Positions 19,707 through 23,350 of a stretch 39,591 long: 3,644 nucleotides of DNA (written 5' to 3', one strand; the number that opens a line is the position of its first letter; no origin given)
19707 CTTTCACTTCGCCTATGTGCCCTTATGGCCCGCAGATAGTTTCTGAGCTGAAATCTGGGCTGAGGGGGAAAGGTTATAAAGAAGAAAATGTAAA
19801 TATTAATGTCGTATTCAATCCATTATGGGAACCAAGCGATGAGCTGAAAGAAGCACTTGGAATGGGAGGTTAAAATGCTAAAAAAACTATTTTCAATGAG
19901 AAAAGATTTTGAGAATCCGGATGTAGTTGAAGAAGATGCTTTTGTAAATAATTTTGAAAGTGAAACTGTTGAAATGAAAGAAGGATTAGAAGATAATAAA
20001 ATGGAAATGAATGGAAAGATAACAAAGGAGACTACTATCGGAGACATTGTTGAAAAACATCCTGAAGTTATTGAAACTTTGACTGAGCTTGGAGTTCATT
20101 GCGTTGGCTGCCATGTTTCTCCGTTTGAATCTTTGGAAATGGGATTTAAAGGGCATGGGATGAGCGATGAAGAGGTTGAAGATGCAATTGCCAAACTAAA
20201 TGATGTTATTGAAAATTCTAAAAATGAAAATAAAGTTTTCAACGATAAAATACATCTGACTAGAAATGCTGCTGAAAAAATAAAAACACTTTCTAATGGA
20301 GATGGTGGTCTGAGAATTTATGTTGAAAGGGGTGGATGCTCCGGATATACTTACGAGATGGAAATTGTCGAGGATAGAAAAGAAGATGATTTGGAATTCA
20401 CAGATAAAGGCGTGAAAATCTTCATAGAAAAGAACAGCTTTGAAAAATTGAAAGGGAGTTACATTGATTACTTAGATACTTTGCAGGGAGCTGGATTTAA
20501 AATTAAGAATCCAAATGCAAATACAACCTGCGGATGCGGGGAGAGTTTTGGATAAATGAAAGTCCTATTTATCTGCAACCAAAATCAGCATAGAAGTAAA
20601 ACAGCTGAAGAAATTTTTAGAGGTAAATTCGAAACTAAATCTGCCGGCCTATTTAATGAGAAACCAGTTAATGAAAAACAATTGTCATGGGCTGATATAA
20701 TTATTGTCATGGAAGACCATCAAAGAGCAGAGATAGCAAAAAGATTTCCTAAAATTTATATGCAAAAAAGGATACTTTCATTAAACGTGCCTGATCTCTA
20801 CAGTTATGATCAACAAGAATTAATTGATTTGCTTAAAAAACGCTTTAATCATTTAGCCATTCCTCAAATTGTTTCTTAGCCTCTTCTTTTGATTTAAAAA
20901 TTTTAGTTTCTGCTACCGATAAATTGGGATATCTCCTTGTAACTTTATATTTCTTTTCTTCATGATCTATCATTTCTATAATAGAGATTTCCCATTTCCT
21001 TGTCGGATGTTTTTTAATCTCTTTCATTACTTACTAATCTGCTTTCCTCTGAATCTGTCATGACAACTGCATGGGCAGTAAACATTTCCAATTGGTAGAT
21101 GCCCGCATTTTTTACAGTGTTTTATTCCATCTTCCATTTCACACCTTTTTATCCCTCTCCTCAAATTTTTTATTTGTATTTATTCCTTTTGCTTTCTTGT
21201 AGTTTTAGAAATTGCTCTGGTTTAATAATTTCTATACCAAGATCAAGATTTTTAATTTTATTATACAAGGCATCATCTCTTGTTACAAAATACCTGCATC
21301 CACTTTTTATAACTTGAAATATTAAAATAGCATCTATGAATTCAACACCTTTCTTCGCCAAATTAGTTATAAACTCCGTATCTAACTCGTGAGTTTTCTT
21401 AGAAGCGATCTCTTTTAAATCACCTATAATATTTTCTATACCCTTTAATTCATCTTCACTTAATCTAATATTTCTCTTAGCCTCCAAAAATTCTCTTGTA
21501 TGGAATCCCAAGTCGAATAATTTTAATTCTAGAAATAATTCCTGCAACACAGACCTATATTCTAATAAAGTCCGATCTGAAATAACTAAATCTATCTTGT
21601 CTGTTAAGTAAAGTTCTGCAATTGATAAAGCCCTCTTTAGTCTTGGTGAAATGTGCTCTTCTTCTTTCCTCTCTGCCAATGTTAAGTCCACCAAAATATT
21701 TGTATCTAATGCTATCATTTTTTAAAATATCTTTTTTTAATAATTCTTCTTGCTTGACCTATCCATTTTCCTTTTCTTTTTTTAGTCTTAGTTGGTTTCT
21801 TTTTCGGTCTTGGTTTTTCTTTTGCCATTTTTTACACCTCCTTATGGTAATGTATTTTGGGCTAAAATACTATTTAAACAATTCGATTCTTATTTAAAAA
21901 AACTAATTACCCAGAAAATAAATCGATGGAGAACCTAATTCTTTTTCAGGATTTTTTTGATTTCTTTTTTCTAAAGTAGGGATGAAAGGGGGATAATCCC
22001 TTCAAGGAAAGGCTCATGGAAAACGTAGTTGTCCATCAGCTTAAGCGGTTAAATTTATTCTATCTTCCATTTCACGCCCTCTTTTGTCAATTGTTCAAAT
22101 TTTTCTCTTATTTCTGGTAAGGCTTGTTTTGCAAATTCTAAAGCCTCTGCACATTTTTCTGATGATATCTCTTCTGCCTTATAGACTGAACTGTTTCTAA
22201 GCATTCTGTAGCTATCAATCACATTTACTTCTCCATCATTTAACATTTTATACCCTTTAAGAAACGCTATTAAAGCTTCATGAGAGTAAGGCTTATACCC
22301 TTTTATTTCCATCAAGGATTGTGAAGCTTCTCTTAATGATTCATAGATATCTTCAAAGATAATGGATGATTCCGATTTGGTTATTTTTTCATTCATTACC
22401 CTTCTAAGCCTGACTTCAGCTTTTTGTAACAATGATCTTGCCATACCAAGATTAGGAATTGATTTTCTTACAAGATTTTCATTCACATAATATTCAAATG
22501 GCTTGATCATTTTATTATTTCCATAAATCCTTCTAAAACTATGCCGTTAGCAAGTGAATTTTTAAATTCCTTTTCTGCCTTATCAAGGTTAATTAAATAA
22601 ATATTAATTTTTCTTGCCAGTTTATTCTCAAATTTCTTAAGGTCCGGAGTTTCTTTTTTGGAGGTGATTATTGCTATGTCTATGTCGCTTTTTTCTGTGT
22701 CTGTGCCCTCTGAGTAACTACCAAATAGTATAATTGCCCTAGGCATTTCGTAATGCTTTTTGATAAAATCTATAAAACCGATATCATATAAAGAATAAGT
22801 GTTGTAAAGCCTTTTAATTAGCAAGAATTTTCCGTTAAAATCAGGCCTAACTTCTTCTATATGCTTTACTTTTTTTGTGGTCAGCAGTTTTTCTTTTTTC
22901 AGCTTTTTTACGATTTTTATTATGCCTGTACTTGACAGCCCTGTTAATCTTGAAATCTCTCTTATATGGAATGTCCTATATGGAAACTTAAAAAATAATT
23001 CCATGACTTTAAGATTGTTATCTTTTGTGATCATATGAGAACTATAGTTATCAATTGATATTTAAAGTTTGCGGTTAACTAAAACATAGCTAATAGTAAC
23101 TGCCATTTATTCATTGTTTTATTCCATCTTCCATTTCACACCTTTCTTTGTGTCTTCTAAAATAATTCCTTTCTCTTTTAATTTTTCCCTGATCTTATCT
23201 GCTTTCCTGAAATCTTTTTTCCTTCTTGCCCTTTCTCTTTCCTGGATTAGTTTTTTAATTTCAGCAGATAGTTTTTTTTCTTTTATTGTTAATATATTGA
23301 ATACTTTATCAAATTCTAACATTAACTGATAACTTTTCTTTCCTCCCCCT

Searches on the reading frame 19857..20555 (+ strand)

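Call 8: search_protein_families(library=pfam, proteins=[window:19857-20555:+], max_evalue=0.01)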
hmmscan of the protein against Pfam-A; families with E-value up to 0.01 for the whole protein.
window:19857-20555:+ (232 aa): 3 families
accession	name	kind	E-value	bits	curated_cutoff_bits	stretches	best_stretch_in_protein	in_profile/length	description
PF01521.26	Fe-S_biosyn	-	2.3e-21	76.5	26.3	1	131-228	2-109/110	Iron-sulphur cluster biosynthesis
PF08984.16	DUF1858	-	1.1e-16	61.1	32.2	1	55-106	1-57/59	Domain of unknown function (DUF1858)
PF21488.3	YqbF_HeH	-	0.0037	17.2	27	0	102-125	8-31/39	YqbF, HeH motif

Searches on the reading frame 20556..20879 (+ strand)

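Call 8: search_protein_families(library=pfam, proteins=[window:20556-20879:+], max_evalue=0.01)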
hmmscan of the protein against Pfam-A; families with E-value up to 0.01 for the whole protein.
window:20556-20879:+ (107 aa): 1 family
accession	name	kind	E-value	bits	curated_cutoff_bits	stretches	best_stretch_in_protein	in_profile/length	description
PF01451.26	LMWPc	-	2e-07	31.8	23.2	1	3-29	1-27/144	Low molecular weight phosphotyrosine protein phosphatase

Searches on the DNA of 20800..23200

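Call 76: search_rna_families(source=window, start=20800, end=23200, threshold=evalue, max_evalue=1)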
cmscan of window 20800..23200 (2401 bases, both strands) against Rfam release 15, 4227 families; matches with E-value up to 1: 0.
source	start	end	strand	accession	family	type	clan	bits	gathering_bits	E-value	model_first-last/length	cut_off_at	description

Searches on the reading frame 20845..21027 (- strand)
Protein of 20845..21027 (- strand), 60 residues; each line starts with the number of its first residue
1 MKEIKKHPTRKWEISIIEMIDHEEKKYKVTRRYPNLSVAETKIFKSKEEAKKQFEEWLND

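Call 8: search_protein_families(library=pfam, proteins=[window:20845-21027:-], max_evalue=0.01)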
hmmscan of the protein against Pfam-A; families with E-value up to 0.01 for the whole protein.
window:20845-21027:- (60 aa): 0 families

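Call 9: search_protein_families(library=ncbifam, proteins=[window:20845-21027:-], max_evalue=0.01)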
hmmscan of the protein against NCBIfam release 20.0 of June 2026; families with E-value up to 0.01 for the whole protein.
window:20845-21027:- (60 aa): 0 families

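Call 17: find_encoding_contigs(protein=window:20848-21027:-, flank=10000, max_places=10)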
Protein window:20848-21027:- (60 aa): 2 contigs read that carry it; 2 places shown.
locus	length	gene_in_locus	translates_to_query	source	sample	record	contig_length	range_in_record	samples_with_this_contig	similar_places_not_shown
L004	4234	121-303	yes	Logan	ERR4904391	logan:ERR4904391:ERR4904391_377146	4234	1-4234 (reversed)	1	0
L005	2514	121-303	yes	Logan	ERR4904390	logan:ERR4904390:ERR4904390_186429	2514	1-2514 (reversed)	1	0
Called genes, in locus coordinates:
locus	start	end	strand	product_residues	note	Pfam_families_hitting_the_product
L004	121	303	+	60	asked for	-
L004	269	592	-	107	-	PF01451:LMWPc (faint)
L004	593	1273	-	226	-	PF08984:DUF1858, PF01521:Fe-S_biosyn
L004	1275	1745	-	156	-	PF01883:FeS_assembly_P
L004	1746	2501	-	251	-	PF02463:SMC_N (weak), PF00005:ABC_tran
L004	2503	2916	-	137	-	PF01592:NifU_N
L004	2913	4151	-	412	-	PF00155:Aminotran_1_2, PF00266:Aminotran_5, PF01053:Cys_Met_Meta_PP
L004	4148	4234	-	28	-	?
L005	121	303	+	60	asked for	-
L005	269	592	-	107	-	PF01451:LMWPc (faint)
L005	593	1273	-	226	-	PF08984:DUF1858, PF01521:Fe-S_biosyn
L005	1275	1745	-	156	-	PF01883:FeS_assembly_P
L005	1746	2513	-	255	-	?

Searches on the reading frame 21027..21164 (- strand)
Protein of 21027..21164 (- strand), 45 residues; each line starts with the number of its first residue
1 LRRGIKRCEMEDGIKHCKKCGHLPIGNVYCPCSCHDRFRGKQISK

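Call 8: search_protein_families(library=pfam, proteins=[window:21027-21164:-], max_evalue=0.01)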
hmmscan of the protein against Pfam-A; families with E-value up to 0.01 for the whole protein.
window:21027-21164:- (45 aa): 0 families

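Call 9: search_protein_families(library=ncbifam, proteins=[window:21027-21164:-], max_evalue=0.01)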
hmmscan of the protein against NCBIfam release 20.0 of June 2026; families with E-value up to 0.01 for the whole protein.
window:21027-21164:- (45 aa): 1 family
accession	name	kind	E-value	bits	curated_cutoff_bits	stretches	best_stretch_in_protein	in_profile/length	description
NF003058.0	PRK03976.1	equivalog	0.0072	16.3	87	1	11-43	51-83/91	50S ribosomal protein L37ae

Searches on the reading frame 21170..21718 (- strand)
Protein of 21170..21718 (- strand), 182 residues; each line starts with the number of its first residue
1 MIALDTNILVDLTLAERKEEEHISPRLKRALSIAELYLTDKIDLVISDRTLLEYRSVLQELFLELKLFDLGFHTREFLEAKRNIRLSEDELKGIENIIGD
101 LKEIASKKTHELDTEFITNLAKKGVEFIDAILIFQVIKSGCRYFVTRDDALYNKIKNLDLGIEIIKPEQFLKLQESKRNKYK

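Call 8: search_protein_families(library=pfam, proteins=[window:21170-21718:-], max_evalue=0.01)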
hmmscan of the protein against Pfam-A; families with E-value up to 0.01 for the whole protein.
window:21170-21718:- (182 aa): 2 families
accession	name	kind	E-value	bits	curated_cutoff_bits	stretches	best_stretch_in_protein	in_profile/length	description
PF01850.27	PIN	-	1.8e-05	25.8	23.6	1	2-153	1-116/120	PIN domain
PF13470.12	PIN_3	-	0.00012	23.3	27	1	4-148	4-113/115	PIN domain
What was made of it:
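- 21170..21718 (-): PIN-domain protein (182 aa), the toxin-type gene of unit 2. PF01850 scores 25.8 bits against a 23.6-bit cut-off (call 8).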

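Call 9: search_protein_families(library=ncbifam, proteins=[window:21170-21718:-], max_evalue=0.01)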
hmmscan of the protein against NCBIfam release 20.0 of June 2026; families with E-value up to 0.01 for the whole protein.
window:21170-21718:- (182 aa): 0 families

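Call 16: find_encoding_contigs(protein=window:21173-21718:-, flank=10000, max_places=10)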
Protein window:21173-21718:- (182 aa): 1 contig read that carries it; 1 place shown.
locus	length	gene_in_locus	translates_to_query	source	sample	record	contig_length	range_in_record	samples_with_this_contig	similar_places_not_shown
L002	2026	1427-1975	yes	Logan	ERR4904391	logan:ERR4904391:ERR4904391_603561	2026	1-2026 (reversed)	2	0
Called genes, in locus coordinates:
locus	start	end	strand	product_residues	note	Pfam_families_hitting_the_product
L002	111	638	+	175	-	PF01909:NTP_transf_2, PF18765:Polbeta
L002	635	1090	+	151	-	-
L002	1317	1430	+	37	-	-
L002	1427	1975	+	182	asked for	PF01850:PIN (faint)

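Call 58: find_homologous_proteins(query=window:21173-21718:-, max_evalue=0.001)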
Query window:21173-21718:- (182 aa): 2 proteins with E <= 0.001 among 218 candidates.
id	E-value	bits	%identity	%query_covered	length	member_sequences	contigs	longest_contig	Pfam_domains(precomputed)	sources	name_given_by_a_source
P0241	2.1e-107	374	100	100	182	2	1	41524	PF01850.28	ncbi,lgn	-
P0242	5.6e-59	217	56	99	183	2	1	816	-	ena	-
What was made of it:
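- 21170..21718 (-): Only one relative (56% identical) exists among 5.8 billion clusters (call 58).
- On VapBC-type PIN toxin-antitoxin: Only one PIN relative is known, and its genomic context could not be fetched (call 58).
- Tried and rejected: Only one relative exists, on an 816-bp contig, and no context look-ups were left (call 58).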

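Call 82: search_protein_families(library=padloc, proteins=[window:21170-21718:-], max_evalue=0.001)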
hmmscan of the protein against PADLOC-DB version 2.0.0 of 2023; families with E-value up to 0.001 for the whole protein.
window:21170-21718:- (182 aa): 3 families
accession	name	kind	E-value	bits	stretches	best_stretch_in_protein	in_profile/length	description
PDLC04421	PDC-M11A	-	7.9e-05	19.5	0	114-174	83-143/486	-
PDLC04417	PDC-M11A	-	0.0003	17.9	1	108-175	72-140/501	-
PDLC04422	PDC-M11A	-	0.00068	16.6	1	108-178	74-144/501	-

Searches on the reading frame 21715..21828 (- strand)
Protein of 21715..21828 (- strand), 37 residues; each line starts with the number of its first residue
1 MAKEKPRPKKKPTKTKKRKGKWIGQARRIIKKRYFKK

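Call 8: search_protein_families(library=pfam, proteins=[window:21715-21828:-], max_evalue=0.01)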
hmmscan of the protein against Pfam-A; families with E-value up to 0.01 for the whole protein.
window:21715-21828:- (37 aa): 0 families

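Call 9: search_protein_families(library=ncbifam, proteins=[window:21715-21828:-], max_evalue=0.01)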
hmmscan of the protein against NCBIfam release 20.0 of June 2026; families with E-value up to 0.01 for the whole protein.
window:21715-21828:- (37 aa): 0 families

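Call 82: search_protein_families(library=padloc, proteins=[window:21715-21828:-], max_evalue=0.001)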
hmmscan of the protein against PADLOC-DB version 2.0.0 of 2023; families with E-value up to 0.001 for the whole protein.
window:21715-21828:- (37 aa): 0 families
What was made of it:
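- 21715..21828 (-): 37-aa lysine/arginine-rich ORF that overlaps the PIN start by 4 nt and is preceded by GGAGGTG. It is a putative partner of the PIN protein. No family match (calls 8, 9, 82).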
